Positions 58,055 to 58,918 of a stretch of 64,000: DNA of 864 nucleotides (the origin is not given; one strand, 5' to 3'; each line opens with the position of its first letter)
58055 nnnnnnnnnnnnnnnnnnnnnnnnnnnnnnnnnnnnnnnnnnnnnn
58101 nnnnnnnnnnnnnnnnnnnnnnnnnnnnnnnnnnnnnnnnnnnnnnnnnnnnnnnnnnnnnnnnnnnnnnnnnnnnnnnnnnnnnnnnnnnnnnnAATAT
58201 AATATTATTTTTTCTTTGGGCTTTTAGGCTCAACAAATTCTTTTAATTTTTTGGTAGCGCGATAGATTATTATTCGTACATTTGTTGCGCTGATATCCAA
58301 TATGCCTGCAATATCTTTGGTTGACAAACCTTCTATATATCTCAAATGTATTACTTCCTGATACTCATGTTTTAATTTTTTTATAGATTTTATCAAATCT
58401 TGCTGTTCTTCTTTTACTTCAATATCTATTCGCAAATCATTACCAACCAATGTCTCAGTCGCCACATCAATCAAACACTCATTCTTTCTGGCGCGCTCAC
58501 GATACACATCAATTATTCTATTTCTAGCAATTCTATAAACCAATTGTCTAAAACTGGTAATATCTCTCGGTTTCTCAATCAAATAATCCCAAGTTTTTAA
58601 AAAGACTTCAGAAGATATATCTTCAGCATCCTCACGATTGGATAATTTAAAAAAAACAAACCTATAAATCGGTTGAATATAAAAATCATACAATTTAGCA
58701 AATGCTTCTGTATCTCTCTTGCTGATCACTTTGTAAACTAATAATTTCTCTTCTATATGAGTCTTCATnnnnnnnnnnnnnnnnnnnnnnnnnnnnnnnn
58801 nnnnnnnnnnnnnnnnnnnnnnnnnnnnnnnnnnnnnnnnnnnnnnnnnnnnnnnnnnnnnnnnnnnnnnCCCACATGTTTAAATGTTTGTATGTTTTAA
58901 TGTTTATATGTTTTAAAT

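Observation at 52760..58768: ECF sigma, putative anti-sigma and a 1251-aa Thr/Gly-rich surface protein form a contiguous unit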

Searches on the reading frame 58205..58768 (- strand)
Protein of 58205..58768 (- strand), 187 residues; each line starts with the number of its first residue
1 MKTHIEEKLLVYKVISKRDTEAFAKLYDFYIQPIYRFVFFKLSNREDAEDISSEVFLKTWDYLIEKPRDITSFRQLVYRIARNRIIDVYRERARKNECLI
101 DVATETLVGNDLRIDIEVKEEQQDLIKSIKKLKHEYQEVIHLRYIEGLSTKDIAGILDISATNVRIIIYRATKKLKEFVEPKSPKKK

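Call 3: search_protein_families(library=pfam, proteins=[window:58205-58768:-], max_evalue=0.01)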
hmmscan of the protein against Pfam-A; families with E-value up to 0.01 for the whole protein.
window:58205-58768:- (187 aa): 5 families
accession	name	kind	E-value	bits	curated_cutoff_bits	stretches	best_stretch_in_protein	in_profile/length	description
PF08281.18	Sigma70_r4_2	-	7.2e-12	45.2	25.7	1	123-175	2-54/54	Sigma-70, region 4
PF04545.22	Sigma70_r4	-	7.3e-10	38.7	24.1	1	129-177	2-50/50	Sigma-70, region 4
PF04542.20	Sigma70_r2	-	1e-08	35.3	24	1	27-94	2-70/71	Sigma-70 region 2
PF07638.17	Sigma70_ECF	-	1.8e-05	25.1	21.1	1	15-164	11-168/185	ECF sigma factor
PF00196.25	GerE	-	1.9e-05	24.6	23.5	1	145-176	15-46/57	Bacterial regulatory proteins, luxR family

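Call 4: search_protein_families(library=ncbifam, proteins=[window:58205-58768:-], max_evalue=0.01)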
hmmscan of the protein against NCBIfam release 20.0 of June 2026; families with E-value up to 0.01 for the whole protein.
window:58205-58768:- (187 aa): 102 families (the best 25 are shown)
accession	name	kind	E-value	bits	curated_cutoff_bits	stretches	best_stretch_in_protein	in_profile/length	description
TIGR02952.1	Sig70_famx2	equivalog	2e-33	115.7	206.45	1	16-177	6-168/170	ECF subfamily RNA polymerase sigma factor, BldN family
NF058625.1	sigma_PG0214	equivalog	1.3e-26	93.3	130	1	24-180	7-162/170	GFO_1088 family ECF-type sigma factor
TIGR02985.1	Sig70_bacteroi1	subfamily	2.5e-25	89.6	126.4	1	21-177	1-160/162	RNA polymerase sigma-70 factor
TIGR02937.1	sigma70-ECF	superfamily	4.5e-24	84.9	42.9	1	21-177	1-163/165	sigma-70 family RNA polymerase sigma factor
NF009171.0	PRK12518.1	equivalog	3.7e-22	79.1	208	1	3-180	10-185/191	RNA polymerase sigma factor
TIGR02950.1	SigM_subfam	subfamily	3.8e-22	78.8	147.95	1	25-179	4-158/159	RNA polymerase sigma factor, SigM family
NF007223.0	PRK09641.1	equivalog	7.8e-21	74.8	209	1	13-177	10-182/187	RNA polymerase sigma factor SigW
NF007215.0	PRK09637.1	equivalog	1.1e-20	74.3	212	1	24-179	4-154/181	RNA polymerase sigma factor SigZ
NF009172.0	PRK12519.1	subfamily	1.1e-20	74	222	1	11-179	19-189/194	RNA polymerase sigma factor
TIGR02959.1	SigZ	equivalog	2.2e-20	73.2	168.65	1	29-179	3-148/170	RNA polymerase sigma factor SigZ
NF009166.1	PRK12513.1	equivalog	2.8e-20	72.9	206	1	16-178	17-185/193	RNA polymerase sigma factor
NF009195.0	PRK12543.1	subfamily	8.6e-20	71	197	1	1-179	1-178/192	RNA polymerase sigma factor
NF004113.0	PRK05602.1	equivalog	5.1e-19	68.7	208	1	10-185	35-207/211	RNA polymerase sigma factor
NF007226.0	PRK09644.1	equivalog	5.2e-19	68.9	199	1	25-181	5-160/166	RNA polymerase sigma factor SigM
NF007220.0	PRK09639.1-5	equivalog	6e-19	68.5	260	1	21-183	3-168/181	RNA polymerase sigma factor SigX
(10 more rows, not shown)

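Call 95: search_solved_structures(query=window:58205-58768:-, max_evalue=0.00001)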
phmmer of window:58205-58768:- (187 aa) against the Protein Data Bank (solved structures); distinct sequences matched with E-value up to 0.00001: 12.
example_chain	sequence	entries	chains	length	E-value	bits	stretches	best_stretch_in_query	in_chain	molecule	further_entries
6dxo_A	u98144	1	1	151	1.4e-13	54.2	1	19-102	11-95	RNA polymerase ECF-subfamily sigma factor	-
5wuq_A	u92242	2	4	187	3.4e-13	52.9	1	13-177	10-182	ECF RNA polymerase sigma factor SigW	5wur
9m9d_F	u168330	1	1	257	4.4e-08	36.3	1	26-179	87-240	ECF RNA polymerase sigma factor SigE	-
9m9e_F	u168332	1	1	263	4.7e-08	36.2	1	26-179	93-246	ECF RNA polymerase sigma factor SigE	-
9m98_F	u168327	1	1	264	4.7e-08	36.2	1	26-179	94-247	ECF RNA polymerase sigma factor SigE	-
6in7_B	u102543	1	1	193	6.9e-08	35.6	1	6-181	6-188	RNA polymerase sigma-H factor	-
8z6g_B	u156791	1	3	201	7.6e-08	35.5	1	6-181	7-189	RNA polymerase sigma factor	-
1or7_A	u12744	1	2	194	1.7e-07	34.4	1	5-181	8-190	RNA polymerase sigma-E factor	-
6jbq_F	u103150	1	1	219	3.2e-07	33.5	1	5-181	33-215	ECF RNA polymerase sigma-E factor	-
6dv9_F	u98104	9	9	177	1.6e-06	31.2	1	23-176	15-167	ECF RNA polymerase sigma factor SigL | RNA polymerase sigma factor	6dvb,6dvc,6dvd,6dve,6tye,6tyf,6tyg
7qh5_A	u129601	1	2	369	3.9e-06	29.9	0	19-102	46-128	RNA polymerase sigma factor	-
6jcy_F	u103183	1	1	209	8.4e-06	28.9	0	35-177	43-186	ECF RNA polymerase sigma factor SigH,ECF RNA polymerase sigma factor SigE,ECF RNA polymera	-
